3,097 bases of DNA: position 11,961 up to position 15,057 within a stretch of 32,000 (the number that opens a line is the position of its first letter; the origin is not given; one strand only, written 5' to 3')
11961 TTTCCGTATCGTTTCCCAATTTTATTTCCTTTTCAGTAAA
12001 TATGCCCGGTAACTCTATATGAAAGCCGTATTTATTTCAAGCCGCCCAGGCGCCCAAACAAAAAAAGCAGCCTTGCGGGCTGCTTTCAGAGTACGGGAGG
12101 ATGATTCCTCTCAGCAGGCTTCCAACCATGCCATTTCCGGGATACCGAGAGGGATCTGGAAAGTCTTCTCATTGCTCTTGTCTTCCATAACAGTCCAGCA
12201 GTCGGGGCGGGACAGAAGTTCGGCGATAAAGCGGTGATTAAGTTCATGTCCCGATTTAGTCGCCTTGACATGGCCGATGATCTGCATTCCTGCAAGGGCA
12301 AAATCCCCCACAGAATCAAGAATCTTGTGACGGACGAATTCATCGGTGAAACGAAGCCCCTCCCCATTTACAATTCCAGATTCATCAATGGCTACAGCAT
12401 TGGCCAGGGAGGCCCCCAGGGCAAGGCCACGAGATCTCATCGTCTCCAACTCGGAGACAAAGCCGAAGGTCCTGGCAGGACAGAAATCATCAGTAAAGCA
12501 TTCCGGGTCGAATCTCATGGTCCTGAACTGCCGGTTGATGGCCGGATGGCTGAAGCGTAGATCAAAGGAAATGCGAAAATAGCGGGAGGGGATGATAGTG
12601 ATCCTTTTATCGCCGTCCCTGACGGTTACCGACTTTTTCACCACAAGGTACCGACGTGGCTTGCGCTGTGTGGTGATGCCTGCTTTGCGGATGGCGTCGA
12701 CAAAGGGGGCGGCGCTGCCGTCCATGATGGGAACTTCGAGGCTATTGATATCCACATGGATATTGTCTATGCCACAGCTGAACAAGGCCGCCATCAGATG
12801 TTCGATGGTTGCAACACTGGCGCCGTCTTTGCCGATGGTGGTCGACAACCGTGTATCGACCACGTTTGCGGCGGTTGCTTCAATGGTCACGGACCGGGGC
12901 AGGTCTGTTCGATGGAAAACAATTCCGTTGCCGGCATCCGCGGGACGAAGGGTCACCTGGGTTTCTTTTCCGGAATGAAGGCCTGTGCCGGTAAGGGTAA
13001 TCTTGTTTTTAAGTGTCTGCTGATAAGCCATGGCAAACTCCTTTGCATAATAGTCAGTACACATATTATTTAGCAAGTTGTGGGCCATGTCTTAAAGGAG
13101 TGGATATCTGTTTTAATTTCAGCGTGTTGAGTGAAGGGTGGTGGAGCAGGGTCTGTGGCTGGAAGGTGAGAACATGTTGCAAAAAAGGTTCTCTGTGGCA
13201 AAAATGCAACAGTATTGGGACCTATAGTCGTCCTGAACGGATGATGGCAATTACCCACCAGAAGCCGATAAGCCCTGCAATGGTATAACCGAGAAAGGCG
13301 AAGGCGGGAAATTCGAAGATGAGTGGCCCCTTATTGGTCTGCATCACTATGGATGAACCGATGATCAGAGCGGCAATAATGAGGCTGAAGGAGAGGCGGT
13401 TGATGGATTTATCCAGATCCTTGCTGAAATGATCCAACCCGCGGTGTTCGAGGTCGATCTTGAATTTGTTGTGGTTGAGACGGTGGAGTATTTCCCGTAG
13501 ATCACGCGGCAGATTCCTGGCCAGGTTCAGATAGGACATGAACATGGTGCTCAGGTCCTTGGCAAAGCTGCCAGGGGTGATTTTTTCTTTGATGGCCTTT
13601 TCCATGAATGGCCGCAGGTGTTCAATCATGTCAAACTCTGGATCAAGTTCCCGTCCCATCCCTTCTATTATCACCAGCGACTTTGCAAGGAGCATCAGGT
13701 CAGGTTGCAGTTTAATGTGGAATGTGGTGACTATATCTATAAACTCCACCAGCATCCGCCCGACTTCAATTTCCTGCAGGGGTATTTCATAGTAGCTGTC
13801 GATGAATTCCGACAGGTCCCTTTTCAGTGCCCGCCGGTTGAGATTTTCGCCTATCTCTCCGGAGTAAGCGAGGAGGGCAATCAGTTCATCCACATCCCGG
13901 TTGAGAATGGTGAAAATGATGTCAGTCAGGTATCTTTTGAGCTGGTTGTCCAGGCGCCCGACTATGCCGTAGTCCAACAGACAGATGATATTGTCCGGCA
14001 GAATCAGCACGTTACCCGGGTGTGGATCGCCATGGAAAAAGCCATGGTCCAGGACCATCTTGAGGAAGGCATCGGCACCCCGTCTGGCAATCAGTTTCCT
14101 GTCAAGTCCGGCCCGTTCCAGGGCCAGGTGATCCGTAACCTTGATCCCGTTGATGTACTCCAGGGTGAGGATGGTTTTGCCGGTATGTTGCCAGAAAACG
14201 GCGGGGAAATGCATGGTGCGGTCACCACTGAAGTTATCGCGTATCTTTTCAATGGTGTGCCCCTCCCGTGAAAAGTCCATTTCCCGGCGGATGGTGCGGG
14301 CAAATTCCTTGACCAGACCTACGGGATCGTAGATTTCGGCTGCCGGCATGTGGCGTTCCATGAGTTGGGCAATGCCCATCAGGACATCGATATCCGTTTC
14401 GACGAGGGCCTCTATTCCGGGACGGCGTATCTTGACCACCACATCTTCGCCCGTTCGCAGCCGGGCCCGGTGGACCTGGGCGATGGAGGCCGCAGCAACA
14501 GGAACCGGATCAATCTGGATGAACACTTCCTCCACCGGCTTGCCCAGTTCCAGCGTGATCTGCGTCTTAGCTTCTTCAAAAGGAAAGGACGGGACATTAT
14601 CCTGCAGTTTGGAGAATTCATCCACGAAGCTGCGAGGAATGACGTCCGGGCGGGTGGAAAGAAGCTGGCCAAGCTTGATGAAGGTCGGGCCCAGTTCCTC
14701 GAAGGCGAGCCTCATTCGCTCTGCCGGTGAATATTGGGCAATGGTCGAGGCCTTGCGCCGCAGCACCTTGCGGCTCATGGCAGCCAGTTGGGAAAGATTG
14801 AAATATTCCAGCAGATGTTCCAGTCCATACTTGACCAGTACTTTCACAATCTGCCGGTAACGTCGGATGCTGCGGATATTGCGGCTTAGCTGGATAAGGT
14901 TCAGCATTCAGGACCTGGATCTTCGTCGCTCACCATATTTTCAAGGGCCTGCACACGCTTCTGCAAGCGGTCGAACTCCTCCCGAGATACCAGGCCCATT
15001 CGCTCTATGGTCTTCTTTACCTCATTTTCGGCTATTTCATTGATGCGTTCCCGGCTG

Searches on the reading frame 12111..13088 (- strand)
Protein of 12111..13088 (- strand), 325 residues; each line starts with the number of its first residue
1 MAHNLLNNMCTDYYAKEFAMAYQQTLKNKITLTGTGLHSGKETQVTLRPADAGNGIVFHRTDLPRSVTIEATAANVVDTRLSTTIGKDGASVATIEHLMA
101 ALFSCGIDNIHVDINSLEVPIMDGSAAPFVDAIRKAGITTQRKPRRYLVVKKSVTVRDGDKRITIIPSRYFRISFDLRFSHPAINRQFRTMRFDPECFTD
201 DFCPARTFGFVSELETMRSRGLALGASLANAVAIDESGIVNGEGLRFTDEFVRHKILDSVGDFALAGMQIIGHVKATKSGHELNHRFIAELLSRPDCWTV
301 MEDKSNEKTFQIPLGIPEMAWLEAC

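Call 34: search_protein_families(library=pfam, proteins=[window:12111-13088:-], max_evalue=0.01)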
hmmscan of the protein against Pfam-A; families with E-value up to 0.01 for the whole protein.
window:12111-13088:- (325 aa): 1 family
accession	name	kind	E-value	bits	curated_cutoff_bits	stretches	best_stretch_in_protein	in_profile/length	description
PF03331.19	LpxC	-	3.3e-107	358.4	27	1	23-292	1-267/268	UDP-3-O-acyl N-acetylglycosamine deacetylase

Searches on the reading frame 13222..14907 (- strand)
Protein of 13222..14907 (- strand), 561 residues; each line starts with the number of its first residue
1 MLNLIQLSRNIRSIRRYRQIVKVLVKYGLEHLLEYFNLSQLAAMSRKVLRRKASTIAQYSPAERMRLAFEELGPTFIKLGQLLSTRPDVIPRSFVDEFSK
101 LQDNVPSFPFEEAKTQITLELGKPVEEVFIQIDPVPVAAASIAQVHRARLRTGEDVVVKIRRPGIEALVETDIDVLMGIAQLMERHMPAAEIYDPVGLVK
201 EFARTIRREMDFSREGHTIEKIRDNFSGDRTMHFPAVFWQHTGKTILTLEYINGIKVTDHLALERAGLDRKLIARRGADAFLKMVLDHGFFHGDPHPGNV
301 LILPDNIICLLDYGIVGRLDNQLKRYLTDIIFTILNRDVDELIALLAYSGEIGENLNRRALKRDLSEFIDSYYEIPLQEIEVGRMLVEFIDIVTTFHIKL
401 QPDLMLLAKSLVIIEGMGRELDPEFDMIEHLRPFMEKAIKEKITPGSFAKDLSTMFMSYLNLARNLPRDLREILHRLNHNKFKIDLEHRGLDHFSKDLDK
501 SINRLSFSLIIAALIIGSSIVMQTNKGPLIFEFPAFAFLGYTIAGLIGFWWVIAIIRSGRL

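Call 34: search_protein_families(library=pfam, proteins=[window:13222-14907:-], max_evalue=0.01)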
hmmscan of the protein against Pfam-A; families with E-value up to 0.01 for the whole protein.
window:13222-14907:- (561 aa): 2 families
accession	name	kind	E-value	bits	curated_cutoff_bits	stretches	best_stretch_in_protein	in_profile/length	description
PF03109.22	ABC1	-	6.4e-78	261.7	22.9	1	100-343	1-241/244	ABC1 atypical kinase-like domain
PF01636.29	APH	-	0.00022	21.5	23.2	1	272-314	149-195/239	Phosphotransferase enzyme family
